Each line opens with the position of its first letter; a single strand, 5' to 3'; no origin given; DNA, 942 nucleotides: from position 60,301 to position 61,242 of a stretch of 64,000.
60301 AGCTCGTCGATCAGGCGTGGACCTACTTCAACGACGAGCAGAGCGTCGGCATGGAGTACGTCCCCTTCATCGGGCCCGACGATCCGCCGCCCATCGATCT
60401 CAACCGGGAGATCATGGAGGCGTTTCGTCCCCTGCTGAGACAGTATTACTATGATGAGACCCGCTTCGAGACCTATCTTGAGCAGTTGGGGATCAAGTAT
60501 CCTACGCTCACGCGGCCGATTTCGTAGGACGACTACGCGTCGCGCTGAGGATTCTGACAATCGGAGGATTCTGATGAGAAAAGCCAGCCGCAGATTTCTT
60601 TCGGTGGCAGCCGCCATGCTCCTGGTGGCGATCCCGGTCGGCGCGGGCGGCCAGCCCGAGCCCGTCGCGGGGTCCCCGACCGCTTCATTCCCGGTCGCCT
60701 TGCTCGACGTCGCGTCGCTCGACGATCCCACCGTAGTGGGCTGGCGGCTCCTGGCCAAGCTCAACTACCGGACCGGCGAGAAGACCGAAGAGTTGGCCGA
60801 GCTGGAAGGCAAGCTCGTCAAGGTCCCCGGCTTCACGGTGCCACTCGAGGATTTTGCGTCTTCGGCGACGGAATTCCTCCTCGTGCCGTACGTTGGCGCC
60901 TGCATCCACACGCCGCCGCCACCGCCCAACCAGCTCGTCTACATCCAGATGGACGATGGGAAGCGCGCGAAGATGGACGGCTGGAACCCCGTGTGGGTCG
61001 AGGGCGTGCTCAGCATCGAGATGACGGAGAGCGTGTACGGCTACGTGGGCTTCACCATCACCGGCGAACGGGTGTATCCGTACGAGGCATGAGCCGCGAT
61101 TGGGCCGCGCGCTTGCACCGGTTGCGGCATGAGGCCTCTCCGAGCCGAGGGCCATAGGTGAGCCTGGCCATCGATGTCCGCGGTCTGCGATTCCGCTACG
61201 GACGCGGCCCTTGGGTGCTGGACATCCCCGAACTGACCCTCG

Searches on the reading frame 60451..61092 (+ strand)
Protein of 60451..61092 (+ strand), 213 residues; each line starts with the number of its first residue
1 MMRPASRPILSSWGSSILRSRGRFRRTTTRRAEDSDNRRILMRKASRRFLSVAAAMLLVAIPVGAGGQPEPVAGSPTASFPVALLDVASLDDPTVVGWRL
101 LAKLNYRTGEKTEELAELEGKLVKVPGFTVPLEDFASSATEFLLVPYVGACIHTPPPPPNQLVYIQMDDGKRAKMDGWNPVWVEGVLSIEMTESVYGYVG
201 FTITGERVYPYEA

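Call 8: search_protein_families(library=pfam, proteins=[window:60451-61092:+])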
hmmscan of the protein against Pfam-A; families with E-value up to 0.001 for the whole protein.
window:60451-61092:+ (213 aa): 1 family
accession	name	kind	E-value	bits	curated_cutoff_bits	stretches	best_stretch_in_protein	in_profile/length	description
PF11736.14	DUF3299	-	3.5e-33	115.1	22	1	114-209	43-138/139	Protein of unknown function (DUF3299)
